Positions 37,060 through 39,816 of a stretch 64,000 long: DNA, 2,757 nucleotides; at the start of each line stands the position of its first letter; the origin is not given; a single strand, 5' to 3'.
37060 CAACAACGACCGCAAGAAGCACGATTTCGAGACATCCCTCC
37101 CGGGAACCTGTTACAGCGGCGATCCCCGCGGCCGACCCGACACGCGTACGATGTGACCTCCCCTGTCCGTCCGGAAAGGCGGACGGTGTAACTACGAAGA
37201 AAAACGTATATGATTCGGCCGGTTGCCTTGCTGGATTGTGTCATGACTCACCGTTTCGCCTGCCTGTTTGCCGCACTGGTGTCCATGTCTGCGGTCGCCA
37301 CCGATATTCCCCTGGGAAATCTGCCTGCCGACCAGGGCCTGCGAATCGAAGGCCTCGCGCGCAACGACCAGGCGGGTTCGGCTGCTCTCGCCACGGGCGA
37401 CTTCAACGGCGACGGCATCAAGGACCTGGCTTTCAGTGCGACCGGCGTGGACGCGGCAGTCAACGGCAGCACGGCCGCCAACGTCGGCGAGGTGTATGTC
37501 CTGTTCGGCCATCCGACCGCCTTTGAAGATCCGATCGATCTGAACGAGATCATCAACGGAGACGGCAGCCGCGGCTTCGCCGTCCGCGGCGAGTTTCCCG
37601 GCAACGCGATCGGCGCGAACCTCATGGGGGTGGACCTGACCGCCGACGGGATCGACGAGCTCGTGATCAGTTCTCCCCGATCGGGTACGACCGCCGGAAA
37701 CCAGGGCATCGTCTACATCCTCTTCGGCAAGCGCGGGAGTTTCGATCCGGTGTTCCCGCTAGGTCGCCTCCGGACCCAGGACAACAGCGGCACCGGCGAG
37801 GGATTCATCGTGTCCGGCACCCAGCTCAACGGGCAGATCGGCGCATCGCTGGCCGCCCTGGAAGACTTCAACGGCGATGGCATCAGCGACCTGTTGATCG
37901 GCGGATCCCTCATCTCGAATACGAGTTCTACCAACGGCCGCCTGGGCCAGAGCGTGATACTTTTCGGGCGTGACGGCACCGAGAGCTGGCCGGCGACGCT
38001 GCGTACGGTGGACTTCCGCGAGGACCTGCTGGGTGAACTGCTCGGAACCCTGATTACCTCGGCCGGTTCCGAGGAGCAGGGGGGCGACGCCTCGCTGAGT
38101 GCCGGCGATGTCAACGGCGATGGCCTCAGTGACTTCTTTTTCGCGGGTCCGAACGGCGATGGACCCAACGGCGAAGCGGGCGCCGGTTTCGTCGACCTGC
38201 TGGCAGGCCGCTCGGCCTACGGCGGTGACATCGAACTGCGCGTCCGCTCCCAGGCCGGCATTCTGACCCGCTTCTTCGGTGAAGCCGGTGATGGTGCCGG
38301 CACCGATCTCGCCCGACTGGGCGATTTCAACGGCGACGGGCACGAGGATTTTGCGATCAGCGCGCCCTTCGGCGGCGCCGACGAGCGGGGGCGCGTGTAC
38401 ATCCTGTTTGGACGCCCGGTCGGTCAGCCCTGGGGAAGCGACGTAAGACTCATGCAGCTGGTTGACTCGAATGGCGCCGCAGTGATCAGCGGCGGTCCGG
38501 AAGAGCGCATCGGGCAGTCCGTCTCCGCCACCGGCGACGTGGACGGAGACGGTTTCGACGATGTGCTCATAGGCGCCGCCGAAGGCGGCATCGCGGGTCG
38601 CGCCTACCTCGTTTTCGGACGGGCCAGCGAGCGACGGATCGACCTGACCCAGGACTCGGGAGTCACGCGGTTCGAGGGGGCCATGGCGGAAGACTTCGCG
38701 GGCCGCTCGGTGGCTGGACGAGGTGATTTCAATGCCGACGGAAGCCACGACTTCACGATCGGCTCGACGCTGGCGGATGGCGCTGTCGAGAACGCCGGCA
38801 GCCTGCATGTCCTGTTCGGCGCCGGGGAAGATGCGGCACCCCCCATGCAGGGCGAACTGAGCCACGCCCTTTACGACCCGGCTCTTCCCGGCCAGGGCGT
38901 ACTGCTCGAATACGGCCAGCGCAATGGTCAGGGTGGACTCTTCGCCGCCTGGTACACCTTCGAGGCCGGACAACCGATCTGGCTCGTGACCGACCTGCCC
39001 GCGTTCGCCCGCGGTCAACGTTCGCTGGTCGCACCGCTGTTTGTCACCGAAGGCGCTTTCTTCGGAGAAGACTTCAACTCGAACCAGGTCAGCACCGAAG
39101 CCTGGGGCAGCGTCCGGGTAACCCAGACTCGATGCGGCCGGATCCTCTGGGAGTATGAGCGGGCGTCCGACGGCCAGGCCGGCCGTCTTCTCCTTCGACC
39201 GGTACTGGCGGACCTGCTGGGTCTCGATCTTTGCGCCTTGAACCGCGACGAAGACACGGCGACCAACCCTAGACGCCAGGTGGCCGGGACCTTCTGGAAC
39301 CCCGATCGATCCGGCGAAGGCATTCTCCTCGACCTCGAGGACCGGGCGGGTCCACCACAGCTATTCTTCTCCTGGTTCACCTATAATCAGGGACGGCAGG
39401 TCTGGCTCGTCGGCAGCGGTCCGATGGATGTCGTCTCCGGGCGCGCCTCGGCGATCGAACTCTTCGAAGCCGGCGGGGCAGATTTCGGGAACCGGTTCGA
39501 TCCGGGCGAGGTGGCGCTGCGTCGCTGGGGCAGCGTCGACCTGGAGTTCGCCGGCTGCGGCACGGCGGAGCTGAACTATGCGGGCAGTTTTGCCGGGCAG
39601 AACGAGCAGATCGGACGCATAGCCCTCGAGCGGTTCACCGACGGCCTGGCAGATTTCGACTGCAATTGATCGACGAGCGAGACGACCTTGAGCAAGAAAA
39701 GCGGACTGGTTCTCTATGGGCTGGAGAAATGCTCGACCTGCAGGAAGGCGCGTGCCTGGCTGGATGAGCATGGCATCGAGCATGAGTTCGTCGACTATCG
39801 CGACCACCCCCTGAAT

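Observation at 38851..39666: Unknown ~125-aa Cys-bracketed module, tandemly duplicated at the C-terminus of the FG-GAP protein and recurring in two other secreted proteins of this window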

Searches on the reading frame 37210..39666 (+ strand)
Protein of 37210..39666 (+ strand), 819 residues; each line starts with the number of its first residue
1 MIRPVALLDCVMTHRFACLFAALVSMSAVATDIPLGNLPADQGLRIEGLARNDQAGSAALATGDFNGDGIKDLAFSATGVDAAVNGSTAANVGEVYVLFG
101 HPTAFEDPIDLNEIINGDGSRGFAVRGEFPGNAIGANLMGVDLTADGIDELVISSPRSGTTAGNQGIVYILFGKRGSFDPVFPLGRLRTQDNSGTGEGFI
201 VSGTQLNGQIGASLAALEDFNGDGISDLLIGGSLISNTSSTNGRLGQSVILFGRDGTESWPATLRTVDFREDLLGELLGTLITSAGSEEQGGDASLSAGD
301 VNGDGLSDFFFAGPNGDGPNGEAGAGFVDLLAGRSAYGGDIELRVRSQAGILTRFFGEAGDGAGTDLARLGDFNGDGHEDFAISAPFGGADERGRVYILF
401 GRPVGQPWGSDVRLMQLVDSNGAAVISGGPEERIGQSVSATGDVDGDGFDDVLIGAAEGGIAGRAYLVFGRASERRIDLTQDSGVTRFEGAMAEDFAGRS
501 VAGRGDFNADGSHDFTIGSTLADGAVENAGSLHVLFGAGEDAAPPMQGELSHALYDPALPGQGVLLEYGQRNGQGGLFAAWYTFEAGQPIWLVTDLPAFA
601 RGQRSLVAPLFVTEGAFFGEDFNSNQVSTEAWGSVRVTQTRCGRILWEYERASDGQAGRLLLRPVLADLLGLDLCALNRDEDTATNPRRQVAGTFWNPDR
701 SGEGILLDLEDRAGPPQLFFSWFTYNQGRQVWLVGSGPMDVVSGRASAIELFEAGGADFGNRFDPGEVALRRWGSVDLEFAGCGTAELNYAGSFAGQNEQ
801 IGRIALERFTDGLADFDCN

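Call 2: search_protein_families(library=pfam, proteins=[window:37210-39666:+], max_evalue=1)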
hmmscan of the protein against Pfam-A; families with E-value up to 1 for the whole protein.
window:37210-39666:+ (819 aa): 2 families
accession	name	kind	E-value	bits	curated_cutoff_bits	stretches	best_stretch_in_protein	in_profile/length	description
PF01839.29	FG-GAP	-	8.5e-37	124.9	22.1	7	370-399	7-37/37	FG-GAP repeat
PF13517.12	FG-GAP_3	-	1.8e-10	41.7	26.9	5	372-454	1-61/61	FG-GAP-like repeat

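Call 4: search_protein_families(library=ncbifam, proteins=[window:37210-39666:+], max_evalue=1)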
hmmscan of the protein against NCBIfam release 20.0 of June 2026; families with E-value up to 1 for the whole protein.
window:37210-39666:+ (819 aa): 2 families
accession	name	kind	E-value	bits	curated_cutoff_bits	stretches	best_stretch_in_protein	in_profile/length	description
NF047539.1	XAC2610_fam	domain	2.5e-13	50.3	35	1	370-397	3-31/89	XAC2610-related protein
TIGR04514.1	GWxTD_dom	domain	0.0087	16.6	28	0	388-403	69-84/105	GWxTD domain-containing protein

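Call 33: list_cluster_members(proteins=[window:37210-39666:+, window:47969-48823:+, window:49426-50952:+, window:44508-45626:-, window:51757-53568:-])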
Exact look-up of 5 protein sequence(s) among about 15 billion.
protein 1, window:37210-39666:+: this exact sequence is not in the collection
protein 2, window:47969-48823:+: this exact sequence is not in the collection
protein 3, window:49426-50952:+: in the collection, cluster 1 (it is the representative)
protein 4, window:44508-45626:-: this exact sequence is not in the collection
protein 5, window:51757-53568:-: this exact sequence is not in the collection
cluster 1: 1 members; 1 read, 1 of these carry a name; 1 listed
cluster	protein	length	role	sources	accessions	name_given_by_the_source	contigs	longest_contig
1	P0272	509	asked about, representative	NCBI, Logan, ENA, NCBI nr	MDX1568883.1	MAG: PQQ-dependent sugar dehydrogenase [Xanthomonadales bacterium] | PQQ-dependent sugar dehydrogenase [Xanthomonadales bacterium]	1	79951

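Call 45: find_encoding_contigs(protein=window:37243-39666:+, flank=10000, max_places=3)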
Protein window:37243-39666:+ (808 aa): 1 contig read that carries it; 1 place shown.
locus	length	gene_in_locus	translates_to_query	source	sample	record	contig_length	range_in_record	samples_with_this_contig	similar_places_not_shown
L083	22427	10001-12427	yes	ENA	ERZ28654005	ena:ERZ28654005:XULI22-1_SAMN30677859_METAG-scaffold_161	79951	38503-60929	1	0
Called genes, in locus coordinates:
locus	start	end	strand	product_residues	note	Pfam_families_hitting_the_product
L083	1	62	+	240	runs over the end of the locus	PF00072:Response_reg, PF01627:Hpt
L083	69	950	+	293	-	PF00892:EamA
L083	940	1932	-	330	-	PF01073:3Beta_HSD, PF01370:Epimerase, PF05368:NmrA, PF07993:NAD_binding_4 (faint), PF13460:NAD_binding_10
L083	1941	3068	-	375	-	PF00990:GGDEF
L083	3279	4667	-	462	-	PF14793:DUF4478, PF18306:LDcluster4 (faint), PF03641:Lysine_decarbox, PF11892:PpnN_C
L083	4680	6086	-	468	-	PF25800:FimV_N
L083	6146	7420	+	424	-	PF25800:FimV_N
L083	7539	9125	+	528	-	PF07969:Amidohydro_3, PF01979:Amidohydro_1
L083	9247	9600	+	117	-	-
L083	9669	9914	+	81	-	-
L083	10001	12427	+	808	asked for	PF13517:FG-GAP_3 (faint), PF01839:FG-GAP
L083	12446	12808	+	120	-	PF00462:Glutaredoxin (weak), PF03960:ArsC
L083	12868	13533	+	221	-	-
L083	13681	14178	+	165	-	-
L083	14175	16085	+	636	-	PF17900:Peptidase_M1_N, PF01433:Peptidase_M1, PF09127:Leuk-A4-hydro_C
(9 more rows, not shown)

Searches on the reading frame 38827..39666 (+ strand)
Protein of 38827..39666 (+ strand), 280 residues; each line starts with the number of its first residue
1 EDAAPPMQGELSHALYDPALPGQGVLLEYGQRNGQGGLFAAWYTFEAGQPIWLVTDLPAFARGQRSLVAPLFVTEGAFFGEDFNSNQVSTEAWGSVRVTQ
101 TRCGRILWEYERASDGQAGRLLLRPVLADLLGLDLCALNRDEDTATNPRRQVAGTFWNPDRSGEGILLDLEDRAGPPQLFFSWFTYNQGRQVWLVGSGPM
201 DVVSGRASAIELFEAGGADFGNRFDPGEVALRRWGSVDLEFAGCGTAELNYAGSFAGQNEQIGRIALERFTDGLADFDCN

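Call 46: predict_structure(alignment_id=A6)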
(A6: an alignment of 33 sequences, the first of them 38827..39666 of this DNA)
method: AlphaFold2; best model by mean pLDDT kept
length: 280 residues; sequences in the alignment: 33
mean_pLDDT: 75.3   pTM: 0.68
mean pLDDT of the five models: 75.3, 71.9, 69.9, 69.6, 69.0
residues with pLDDT >= 90: 49; 70-90: 146; 50-70: 61; < 50: 24
segments of 3 or more residues with pLDDT < 50: 76-85, 222-224, 274-276
pLDDT, mean of each block of 10 residues (from residue 1): 51 80 79 72 74 70 70 56 55 87 86 90 83 70 54 81 82 82 80 87 90 74 58 92 89 77 88 53
secondary structure, 60 per line:
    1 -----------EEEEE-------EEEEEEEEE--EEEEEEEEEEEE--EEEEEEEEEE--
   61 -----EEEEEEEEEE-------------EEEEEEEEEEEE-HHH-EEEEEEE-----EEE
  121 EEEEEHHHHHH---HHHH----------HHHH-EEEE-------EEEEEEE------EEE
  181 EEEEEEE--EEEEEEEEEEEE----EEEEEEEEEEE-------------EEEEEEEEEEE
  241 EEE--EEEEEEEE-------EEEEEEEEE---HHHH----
elements in order: E12-16 E24-32 E35-46 E49-58 E66-75 E89-100 E106-112 E118-125 H126-131 H135-138 H149-152 E154-157 E165-171 E178-187 E190-201 E206-216 E230-243 E246-253 E261-269 H273-276

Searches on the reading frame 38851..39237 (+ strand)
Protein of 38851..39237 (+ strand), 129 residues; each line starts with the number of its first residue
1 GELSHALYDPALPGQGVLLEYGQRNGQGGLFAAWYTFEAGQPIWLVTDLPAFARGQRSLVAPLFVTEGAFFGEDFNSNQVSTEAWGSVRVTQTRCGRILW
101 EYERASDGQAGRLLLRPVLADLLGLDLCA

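Call 8: find_homologous_proteins(query=A1, max_evalue=0.001)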
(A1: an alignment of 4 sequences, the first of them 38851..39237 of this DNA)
Query A1 (4 sequences) (129 aa, profile of the alignment): 10 proteins with E <= 0.001 among 1443 candidates.
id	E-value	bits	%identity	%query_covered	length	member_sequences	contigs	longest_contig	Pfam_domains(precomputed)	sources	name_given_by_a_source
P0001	1.9e-37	146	34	81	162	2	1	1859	-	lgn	-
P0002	3.5e-36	142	33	81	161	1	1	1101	-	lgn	-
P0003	2.7e-27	113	30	75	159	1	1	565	-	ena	-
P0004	2.6e-18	84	31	90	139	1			-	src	-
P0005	1.7e-16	78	28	92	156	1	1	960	-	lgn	-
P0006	1.0e-14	73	25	95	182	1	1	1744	-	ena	-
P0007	1.2e-12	66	58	9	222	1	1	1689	-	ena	-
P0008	1.6e-9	56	24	74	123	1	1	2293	-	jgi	-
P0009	8.7e-8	50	39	26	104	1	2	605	-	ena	-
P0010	1.1e-6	47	54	10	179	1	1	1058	-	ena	-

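Call 9: search_solved_structures(query=A1, max_evalue=10, show_alignments=2)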
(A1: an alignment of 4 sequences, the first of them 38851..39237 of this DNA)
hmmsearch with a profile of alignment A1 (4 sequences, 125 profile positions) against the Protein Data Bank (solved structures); distinct sequences matched with E-value up to 10: 6.
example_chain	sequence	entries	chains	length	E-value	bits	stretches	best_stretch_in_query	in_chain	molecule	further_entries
2mog_A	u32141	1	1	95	0.21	15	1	27-88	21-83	Bacterial Ig-like domain, group 2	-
2mqg_A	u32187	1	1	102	0.25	14.7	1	28-88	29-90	LigB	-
5vfp_c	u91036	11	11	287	1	12.7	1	16-53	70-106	26S proteasome non-ATPase regulatory subunit 14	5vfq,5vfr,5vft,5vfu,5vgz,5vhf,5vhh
22mm_c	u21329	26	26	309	1.2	12.6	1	16-53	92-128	26S proteasome non-ATPase regulatory subunit 14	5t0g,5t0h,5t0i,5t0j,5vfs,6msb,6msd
12bm_c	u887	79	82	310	1.2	12.5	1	16-53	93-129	26S proteasome non-ATPase regulatory subunit 14 | Proteasome (Prosome, macropain) 26S subunit, non-ATPase, 14 | RPN11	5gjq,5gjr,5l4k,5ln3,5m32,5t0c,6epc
8usb_c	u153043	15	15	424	1.8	12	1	16-53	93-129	26S proteasome non-ATPase regulatory subunit 14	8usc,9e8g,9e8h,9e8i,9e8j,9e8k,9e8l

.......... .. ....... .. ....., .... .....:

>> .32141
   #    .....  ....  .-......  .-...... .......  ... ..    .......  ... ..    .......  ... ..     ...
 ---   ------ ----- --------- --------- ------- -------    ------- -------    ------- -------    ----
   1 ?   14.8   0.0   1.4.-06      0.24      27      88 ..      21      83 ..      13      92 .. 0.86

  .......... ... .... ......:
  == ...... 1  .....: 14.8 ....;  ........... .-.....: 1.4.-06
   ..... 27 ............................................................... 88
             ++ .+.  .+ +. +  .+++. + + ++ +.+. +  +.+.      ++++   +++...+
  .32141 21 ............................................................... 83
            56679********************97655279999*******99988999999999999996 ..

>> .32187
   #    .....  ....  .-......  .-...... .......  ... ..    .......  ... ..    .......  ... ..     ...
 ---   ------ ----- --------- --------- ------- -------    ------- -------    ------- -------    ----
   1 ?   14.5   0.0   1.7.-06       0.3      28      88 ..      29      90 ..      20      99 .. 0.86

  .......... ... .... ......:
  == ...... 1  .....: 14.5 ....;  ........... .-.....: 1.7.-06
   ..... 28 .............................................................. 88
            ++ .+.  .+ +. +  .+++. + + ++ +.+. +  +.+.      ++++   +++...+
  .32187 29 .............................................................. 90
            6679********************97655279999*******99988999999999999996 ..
